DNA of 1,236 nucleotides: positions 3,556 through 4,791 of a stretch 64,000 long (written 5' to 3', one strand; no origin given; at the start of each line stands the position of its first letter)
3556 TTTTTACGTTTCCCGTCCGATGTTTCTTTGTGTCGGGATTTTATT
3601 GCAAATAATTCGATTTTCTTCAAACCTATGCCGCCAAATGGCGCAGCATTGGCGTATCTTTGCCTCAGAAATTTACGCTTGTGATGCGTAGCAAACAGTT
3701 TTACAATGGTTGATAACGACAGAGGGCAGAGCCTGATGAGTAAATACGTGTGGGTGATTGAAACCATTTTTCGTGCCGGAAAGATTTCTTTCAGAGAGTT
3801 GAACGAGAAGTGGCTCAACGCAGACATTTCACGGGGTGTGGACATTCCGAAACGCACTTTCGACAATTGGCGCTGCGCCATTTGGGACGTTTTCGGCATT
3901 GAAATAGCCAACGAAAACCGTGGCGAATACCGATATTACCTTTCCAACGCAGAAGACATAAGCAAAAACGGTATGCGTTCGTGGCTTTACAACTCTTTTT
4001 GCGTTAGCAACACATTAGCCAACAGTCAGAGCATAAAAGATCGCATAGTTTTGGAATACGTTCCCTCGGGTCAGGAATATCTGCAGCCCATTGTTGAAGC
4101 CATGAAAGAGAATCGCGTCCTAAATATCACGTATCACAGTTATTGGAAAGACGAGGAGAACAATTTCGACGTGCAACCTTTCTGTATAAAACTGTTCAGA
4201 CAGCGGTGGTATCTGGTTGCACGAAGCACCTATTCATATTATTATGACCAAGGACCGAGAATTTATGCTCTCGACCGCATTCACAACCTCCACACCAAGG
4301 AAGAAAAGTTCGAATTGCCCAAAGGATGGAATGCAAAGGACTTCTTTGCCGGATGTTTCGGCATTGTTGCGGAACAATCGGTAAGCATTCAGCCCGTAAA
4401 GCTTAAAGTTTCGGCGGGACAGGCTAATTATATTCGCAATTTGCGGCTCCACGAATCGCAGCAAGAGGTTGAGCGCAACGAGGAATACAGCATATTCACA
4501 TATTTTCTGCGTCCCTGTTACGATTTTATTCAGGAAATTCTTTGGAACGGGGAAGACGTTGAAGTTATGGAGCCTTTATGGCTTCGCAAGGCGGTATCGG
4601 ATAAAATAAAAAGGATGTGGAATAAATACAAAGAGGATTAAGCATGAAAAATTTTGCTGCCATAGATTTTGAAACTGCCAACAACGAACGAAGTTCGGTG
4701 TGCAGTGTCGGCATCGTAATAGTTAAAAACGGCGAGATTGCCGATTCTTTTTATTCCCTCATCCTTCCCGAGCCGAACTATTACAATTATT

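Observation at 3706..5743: WYL regulator, DEDDh exonuclease and HAD phosphatase cassette bracketed by two repeat copies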

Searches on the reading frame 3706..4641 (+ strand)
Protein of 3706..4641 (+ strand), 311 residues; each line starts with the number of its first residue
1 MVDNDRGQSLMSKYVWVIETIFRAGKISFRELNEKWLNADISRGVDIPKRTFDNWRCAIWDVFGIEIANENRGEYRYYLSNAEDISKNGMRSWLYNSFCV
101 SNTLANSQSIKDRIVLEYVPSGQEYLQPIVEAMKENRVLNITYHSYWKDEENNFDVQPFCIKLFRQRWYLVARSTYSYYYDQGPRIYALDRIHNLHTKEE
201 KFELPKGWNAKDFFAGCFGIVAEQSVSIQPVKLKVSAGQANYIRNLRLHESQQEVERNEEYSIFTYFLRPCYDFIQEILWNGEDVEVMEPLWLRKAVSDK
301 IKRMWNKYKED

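Call 5: search_protein_families(library=pfam, proteins=[window:3706-4641:+], max_evalue=0.01)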
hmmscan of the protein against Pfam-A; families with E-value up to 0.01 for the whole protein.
window:3706-4641:+ (311 aa): 2 families
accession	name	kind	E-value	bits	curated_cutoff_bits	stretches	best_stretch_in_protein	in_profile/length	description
PF13280.12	WYL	-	1.2e-14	54.4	21.8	1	124-195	1-68/70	WYL domain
PF25583.1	WCX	-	9.4e-09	35.9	23.9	1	230-304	4-75/76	WCX domain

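Call 6: search_protein_families(library=ncbifam, proteins=[window:3706-4641:+], max_evalue=0.01)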
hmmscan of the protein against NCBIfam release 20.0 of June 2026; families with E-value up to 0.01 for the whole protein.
window:3706-4641:+ (311 aa): 0 families

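Call 8: search_protein_families(library=padloc, proteins=[window:3706-4641:+], max_evalue=0.01)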
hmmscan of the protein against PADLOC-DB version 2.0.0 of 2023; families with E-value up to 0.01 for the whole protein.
window:3706-4641:+ (311 aa): 6 families
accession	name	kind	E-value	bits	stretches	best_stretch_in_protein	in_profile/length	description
PDLC01652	WYL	-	2.5e-28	97.4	1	123-304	17-161/162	"CAS-I,CAS-II,CAS-III,CAS-IV,CAS-V,CAS-VI; associated_signaling"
PDLC01766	Cas3c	-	8e-14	48.8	1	117-308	130-316/1009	-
PDLC01457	WYL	-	2.7e-11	41.5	1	122-290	123-226/229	"CAS-I,CAS-II,CAS-III,CAS-IV,CAS-V,CAS-VI; associated_signaling"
PDLC01484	WYL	-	0.0012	16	0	134-197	222-284/437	"CAS-I,CAS-II,CAS-III,CAS-IV,CAS-V,CAS-VI; associated_signaling"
PDLC01510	WYL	-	0.0012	16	0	134-197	222-284/437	"CAS-I,CAS-II,CAS-III,CAS-IV,CAS-V,CAS-VI; associated_signaling"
PDLC01046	WYL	-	0.002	15.3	0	113-196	200-280/435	HTH-WYL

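Call 9: search_protein_families(library=phrogs, proteins=[window:3706-4641:+], max_evalue=0.01)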
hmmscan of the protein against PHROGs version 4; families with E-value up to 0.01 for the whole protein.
window:3706-4641:+ (311 aa): 1 family
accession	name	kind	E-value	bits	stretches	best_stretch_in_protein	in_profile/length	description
phrog_13105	-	unknown function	3.1e-05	24.7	1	124-202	147-219/239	-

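Call 11: find_encoding_contigs(protein=window:3706-4641:+, flank=8000, max_places=8)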
Protein window:3706-4641:+ (311 aa): 23 contigs read that carry it; 8 places shown.
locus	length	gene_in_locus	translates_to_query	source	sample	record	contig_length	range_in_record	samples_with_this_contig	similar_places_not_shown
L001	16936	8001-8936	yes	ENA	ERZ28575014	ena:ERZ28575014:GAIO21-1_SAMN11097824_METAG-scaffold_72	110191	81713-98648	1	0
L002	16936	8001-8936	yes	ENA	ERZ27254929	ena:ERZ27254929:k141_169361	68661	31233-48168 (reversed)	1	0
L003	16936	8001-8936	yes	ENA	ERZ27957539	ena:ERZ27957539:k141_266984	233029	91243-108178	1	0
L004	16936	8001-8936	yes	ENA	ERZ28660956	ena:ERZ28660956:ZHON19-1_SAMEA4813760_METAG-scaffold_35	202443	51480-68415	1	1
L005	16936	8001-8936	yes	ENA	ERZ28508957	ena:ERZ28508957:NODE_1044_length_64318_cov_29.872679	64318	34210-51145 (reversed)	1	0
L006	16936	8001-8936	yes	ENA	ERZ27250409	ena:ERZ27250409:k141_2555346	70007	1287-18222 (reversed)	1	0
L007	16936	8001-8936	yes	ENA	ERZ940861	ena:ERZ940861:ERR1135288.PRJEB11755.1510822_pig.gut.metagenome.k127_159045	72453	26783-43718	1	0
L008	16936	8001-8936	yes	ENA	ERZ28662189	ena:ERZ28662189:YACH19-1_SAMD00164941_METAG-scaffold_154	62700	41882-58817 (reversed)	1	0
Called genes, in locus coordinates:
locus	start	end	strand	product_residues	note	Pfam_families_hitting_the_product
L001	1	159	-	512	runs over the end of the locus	PF00361:Proton_antipo_M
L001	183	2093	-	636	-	PF00662:Proton_antipo_N, PF00361:Proton_antipo_M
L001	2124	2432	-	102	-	PF00420:Oxidored_q2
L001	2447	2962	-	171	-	PF00499:Oxidored_q3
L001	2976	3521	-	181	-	PF13534:Fer4_17 (faint), PF00037:Fer4 (weak), PF14697:Fer4_21 (weak), PF12838:Fer4_7, PF13187:Fer4_9 (weak), PF13484:Fer4_16 (faint), PF00037:Fer4 (weak)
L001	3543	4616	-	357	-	PF00146:NADHdh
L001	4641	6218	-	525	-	PF00329:Complex1_30kDa, PF00346:Complex1_49kDa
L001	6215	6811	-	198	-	PF01058:Oxidored_q6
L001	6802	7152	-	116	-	PF00507:Oxidored_q4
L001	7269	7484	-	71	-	-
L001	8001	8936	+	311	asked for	PF13280:WYL, PF25583:WCX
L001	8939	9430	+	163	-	PF00929:RNase_T, PF16473:Rv2179c-like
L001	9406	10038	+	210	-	PF18143:HAD_SAK_2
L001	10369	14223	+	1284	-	PF02837:Glyco_hydro_2_N, PF22666:Glyco_hydro_2_N2 (weak), PF00703:Glyco_hydro_2, PF02836:Glyco_hydro_2_C, PF16353:LacZ_4, PF02929:Bgal_small_N, PF00754:F5_F8_type_C, PF22633:F5_F8_type_C_2, +1 more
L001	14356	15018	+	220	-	-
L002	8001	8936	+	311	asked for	PF13280:WYL, PF25583:WCX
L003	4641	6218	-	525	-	PF00329:Complex1_30kDa, PF00346:Complex1_49kDa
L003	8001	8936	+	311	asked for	PF13280:WYL, PF25583:WCX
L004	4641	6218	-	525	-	PF00329:Complex1_30kDa, PF00346:Complex1_49kDa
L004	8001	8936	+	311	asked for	PF13280:WYL, PF25583:WCX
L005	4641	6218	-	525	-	PF00329:Complex1_30kDa, PF00346:Complex1_49kDa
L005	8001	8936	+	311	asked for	PF13280:WYL, PF25583:WCX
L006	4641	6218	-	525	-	PF00329:Complex1_30kDa, PF00346:Complex1_49kDa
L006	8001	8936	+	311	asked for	PF13280:WYL, PF25583:WCX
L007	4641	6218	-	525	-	PF00329:Complex1_30kDa, PF00346:Complex1_49kDa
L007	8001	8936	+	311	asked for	PF13280:WYL, PF25583:WCX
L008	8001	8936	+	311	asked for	PF13280:WYL, PF25583:WCX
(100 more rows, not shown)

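Call 12: find_homologous_proteins(query=window:3706-4641:+, max_evalue=0.00001)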
Query window:3706-4641:+ (311 aa): 3099 proteins with E <= 0.00001 among 3341 candidates; the best 120 are listed.
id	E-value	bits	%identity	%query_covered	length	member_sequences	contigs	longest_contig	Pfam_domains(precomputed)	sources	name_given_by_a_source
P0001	2.4e-212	722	100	100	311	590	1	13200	PF13280.13,PF25583.2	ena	-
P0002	6.4e-174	595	80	100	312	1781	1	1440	PF13280.13,PF25583.2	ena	-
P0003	8.9e-174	595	80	100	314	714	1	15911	PF13280.13,PF25583.2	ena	-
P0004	2.3e-173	594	80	100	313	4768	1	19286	PF13280.13,PF25583.2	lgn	-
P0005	4.9e-173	592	80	100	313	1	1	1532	PF13280.13,PF25583.2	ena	-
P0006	6.2e-173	592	79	100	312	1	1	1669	PF13280.13,PF25583.2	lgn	-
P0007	2.6e-172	590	80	99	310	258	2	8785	PF13280.13,PF25583.2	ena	-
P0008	2.9e-172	590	79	100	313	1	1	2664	PF13280.13,PF25583.2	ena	-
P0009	5.5e-172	589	79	100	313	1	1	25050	PF13280.13,PF25583.2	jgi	-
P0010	1.1e-171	588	79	100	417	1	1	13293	PF13280.13,PF25583.2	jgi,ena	-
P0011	2.5e-171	587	79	99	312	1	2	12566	PF13280.13,PF25583.2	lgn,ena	-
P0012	3.3e-171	586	79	99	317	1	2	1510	PF13280.13,PF25583.2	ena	-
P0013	4.5e-171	586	78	99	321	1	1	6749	PF13280.13,PF25583.2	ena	-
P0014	6.9e-171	585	78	100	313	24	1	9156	PF13280.13,PF25583.2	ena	-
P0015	9.1e-171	585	79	99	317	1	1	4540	PF13280.13,PF25583.2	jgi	jgi:hypothetical protein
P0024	1.4e-169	581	79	100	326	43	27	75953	PF13280.13,PF25583.2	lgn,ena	-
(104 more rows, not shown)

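Call 14: find_related_loci(query=A1, collection=genome_contigs, flank=7000)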
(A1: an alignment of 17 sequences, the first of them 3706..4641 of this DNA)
Query A1 (311 aa) in genome_contigs; peptide patterns used: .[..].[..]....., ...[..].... (x = any residue, [..] = any of these).
355 stretches matched a pattern; 297 encode a relative of the query (tblastn E <= 1e-3); the best 80 are kept; 80 distinct loci.
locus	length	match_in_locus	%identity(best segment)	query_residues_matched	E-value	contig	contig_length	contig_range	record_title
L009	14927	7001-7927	81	1-309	7e-179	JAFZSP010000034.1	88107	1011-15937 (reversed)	MAG: Bacteroidaceae bacterium isolate RGIG8060 Water_buffalos_Rumen-1__c347626, whole genome shotgun sequence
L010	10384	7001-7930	80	2-311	3e-178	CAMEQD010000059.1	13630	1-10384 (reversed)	MAG: uncultured Prevotellaceae bacterium isolate SRR11489791_bin.12_metaWRAP_v1.3_MAG genome assembly, contig: ERZ114668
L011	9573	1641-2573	81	1-310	4e-178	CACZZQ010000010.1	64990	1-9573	MAG: uncultured Prevotellaceae bacterium isolate RUG13095 genome assembly, contig: RUG13095_asm_10, whole genome shotgun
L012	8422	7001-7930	80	2-311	5e-178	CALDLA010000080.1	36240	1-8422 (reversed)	MAG TPA_asm: uncultured Prevotellaceae bacterium isolate ERR833046_bin.35_CONCOCT_v1.1_MAG genome assembly, contig: ERZ8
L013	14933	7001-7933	81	1-311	1e-177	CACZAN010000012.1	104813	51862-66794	MAG: uncultured Bacteroidales bacterium isolate RUG12444 genome assembly, contig: RUG12444_asm_12, whole genome shotgun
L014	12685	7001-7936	81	1-311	1e-177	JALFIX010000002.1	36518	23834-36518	MAG: Prevotella sp. isolate SUG722 k141_113426, whole genome shotgun sequence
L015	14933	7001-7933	80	1-311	2e-177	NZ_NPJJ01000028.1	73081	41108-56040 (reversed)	Prevotella sp. P5-108 contig28, whole genome shotgun sequence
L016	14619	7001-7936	80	1-311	6e-177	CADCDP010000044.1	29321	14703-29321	MAG: uncultured Bacteroidales bacterium isolate RUG14560 genome assembly, contig: RUG14560_asm_44, whole genome shotgun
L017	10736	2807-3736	80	2-311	1e-176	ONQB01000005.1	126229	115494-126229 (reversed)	uncultured Prevotella sp. isolate RUG541 genome assembly, contig: scaffold_76, whole genome shotgun sequence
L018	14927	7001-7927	81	1-308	1e-176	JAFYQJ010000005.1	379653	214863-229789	MAG: Paludibacteraceae bacterium isolate RGIG7326 Water_buffalos_Cecum-4__c357372, whole genome shotgun sequence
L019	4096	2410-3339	79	2-311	0e+0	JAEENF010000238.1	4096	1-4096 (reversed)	MAG: Prevotella sp. isolate Tb.RUG.257 NODE_4892327_length_4096_cov_5.215168, whole genome shotgun sequence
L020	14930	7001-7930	79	2-311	1e-175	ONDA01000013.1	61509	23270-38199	uncultured Prevotellaceae bacterium isolate RUG200 genome assembly, contig: scaffold_419, whole genome shotgun sequence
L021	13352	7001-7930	79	2-311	1e-175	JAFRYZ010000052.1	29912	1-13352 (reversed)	MAG: Prevotella sp. isolate RGIG2926 Goat_Omasum.Co__c1320645, whole genome shotgun sequence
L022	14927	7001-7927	80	2-310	5e-176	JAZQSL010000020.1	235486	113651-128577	MAG: Alloprevotella sp. isolate T1900045206_TC20190202.MAGScoT_cleanbin_000005 SGB_5335_k141_1880095, whole genome shotg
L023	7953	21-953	79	1-311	1e-175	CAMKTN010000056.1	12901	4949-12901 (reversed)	MAG: uncultured Prevotellaceae bacterium isolate SRR12081293_bin.61_metaWRAP_v1.3_MAG genome assembly, contig: ERZ122897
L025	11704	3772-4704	79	1-311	2e-175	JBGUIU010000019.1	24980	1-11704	MAG: Paludibacteraceae bacterium isolate ruminal_MAG_32 ruminal_MAG_32_contig_0019, whole genome shotgun sequence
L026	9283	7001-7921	80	2-308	3e-175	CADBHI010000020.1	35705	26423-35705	MAG: uncultured Prevotellaceae bacterium isolate RUG13967 genome assembly, contig: RUG13967_asm_20, whole genome shotgun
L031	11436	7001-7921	80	2-308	6e-175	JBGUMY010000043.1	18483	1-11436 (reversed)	MAG: Bacteroidaceae bacterium isolate ruminal_MAG_222 ruminal_MAG_222_contig_0043, whole genome shotgun sequence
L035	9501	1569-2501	78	1-311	2e-174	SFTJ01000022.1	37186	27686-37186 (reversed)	MAG: bacterium isolate W1P28.007 Contig281, whole genome shotgun sequence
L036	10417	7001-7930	79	2-311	6e-174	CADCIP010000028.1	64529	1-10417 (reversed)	MAG: uncultured Bacteroidales bacterium isolate RUG14681 genome assembly, contig: RUG14681_asm_28, whole genome shotgun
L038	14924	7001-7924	80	1-308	5e-174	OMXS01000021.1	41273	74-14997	uncultured Prevotellaceae bacterium isolate RUG064 genome assembly, contig: scaffold_284, whole genome shotgun sequence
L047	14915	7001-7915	79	2-306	5e-172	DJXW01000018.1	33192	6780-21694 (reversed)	MAG TPA_asm: Prevotella sp. UBA6994 UBA6994_contig_2041, whole genome shotgun sequence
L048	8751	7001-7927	79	2-310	9e-172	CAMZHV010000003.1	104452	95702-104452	MAG TPA_asm: uncultured Prevotellaceae bacterium isolate SRR10912539_bin.53_metaWRAP_v1.3_MAG genome assembly, contig: E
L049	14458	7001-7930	78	2-311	1e-171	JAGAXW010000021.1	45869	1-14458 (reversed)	MAG: Prevotella sp. isolate RGIG8873 Water_deer_Omasum-4__c256, whole genome shotgun sequence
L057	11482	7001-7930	77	2-311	5e-170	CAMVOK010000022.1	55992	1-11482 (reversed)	MAG TPA_asm: uncultured Prevotellaceae bacterium isolate SRR8387721_bin.31_metaWRAP_v1.3_MAG genome assembly, contig: ER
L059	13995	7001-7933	77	1-311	1e-169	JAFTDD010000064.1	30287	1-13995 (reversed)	MAG: Muribaculaceae bacterium isolate RGIG3710 Goat_Rumen.Co__c1941777, whole genome shotgun sequence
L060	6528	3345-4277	76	1-311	1e-170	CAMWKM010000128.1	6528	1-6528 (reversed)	MAG TPA_asm: uncultured Prevotella sp. isolate SRR14411260_bin.2_metawrap_v1.3_MAG genome assembly, contig: NODE.396_len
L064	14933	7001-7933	77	1-311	7e-169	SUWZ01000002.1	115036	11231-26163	MAG: Bacteroidales bacterium isolate SIG111 NODE_221_length_115036_cov_13.046956, whole genome shotgun sequence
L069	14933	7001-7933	75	1-311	6e-167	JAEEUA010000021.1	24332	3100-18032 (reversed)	MAG: Bacteroidales bacterium isolate Tb.RUG.418 NODE_7299_length_24332_cov_2.296509, whole genome shotgun sequence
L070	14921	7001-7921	76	2-308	7e-167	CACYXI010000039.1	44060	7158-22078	MAG: uncultured Bacteroidales bacterium isolate RUG12352 genome assembly, contig: RUG12352_asm_39, whole genome shotgun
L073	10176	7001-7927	76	2-310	2e-166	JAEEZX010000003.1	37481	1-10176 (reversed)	MAG: Bacteroidaceae bacterium isolate Tb.RUG.95 k141_379028_flag=0_multi=50.0312_len=37481, whole genome shotgun sequenc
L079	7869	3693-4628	75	1-311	3e-164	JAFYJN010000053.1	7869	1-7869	MAG: Prevotella sp. isolate RGIG7148 Water_buffalos_Abomasum-5__c693877, whole genome shotgun sequence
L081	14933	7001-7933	74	1-310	7e-164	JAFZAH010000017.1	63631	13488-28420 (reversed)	MAG: Prevotella sp. isolate RGIG7584 Water_buffalos_Omasum-3__c226460, whole genome shotgun sequence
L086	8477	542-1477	74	1-311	1e-162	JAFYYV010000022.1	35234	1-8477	MAG: Prevotella sp. isolate RGIG7546 Water_buffalos_Omasum-1__c190221, whole genome shotgun sequence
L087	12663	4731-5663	72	1-311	4e-162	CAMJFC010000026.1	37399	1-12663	MAG: uncultured Prevotellaceae bacterium isolate SRR12081293_bin.71_metaWRAP_v1.3_MAG genome assembly, contig: ERZ122897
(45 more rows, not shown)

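Call 21: search_protein_families(library=pfam, proteins=[L059:11759-12271:+, L073:7940-8662:+, L010:8450-9439:+, L009:10673-12559:+, L086:5925-7088:+, L047:11112-13478:+, L038:10185-10406:+, L031:9983-11140:+, L035:4092-4424:+, L079:5907-7115:+], max_evalue=0.001)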
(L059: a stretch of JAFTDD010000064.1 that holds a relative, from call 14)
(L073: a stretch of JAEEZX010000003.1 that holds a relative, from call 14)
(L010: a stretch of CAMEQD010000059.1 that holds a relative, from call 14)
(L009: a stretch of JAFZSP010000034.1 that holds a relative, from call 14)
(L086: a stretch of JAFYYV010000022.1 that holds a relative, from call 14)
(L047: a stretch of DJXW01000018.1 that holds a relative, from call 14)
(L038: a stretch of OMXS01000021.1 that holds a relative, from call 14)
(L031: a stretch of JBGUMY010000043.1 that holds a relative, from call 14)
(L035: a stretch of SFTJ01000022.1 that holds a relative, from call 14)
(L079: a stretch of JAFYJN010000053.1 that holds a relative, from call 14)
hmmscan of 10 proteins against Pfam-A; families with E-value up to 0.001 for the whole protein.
L059:11759-12271:+ (170 aa): 2 families
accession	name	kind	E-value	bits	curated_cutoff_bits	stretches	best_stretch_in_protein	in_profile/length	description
PF13091.12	PLDc_2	-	2e-14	54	27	1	42-151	21-132/132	PLD-like domain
PF00614.28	PLDc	-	2.4e-06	27.8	21.9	1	93-115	4-26/28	Phospholipase D Active site motif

L073:7940-8662:+ (240 aa): 1 family
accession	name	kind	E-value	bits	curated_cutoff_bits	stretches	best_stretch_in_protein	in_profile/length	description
PF09643.15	YopX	-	6.2e-05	23.4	22.4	1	106-175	51-116/128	YopX protein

L010:8450-9439:+ (329 aa): 2 families
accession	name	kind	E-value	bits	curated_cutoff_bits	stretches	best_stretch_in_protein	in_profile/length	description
PF13310.11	Virulence_RhuM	-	5.6e-24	85.2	33.7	1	62-130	1-69/252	Virulence protein RhuM family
PF02661.23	Fic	-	1.7e-11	45.3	24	1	218-278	21-93/93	Fic/DOC family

L009:10673-12559:+ (628 aa): 2 families
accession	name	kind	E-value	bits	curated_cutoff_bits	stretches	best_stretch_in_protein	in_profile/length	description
PF03235.19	GmrSD_N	-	1.5e-27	97.5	33.2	1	13-206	6-199/199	GmrSD restriction endonuclease, N-terminal domain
PF07510.16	GmrSD_C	-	0.00024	21.4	23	0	539-576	74-111/138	GmrSD restriction endonucleases, C-terminal domain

L086:5925-7088:+ (387 aa): 2 families
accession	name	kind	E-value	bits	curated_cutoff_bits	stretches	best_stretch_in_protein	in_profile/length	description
PF17657.6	DNA_pol3_finger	-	1e-40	139.2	22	1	176-338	2-166/166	Bacterial DNA polymerase III alpha subunit finger domain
PF07733.18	DNA_pol3_alpha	-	5.6e-31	108.5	23.9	1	21-192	2-171/260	Bacterial DNA polymerase III alpha NTPase domain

L047:11112-13478:+ (788 aa): 1 family
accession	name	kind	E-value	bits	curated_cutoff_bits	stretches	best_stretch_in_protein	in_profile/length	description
PF03235.19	GmrSD_N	-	2.9e-17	63.9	33.2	1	7-241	3-198/199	GmrSD restriction endonuclease, N-terminal domain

L038:10185-10406:+ (73 aa): 1 family
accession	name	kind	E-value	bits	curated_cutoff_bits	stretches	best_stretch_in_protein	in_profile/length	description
PF19637.4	DUF6140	-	1.8e-09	38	27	1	4-61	3-60/69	Family of unknown function (DUF6140)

L031:9983-11140:+ (385 aa): 1 family
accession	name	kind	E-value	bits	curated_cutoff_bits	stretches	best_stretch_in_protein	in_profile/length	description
PF03167.25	UDG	-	4.7e-05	23.9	24.3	1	46-224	9-125/141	Uracil DNA glycosylase superfamily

L035:4092-4424:+ (110 aa): 0 families

L079:5907-7115:+ (402 aa): 1 family
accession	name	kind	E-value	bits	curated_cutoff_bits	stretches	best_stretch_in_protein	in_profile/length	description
PF14281.12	PDDEXK_4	-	4.6e-38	131.4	22.3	1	33-218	1-182/183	PD-(D/E)XK nuclease superfamily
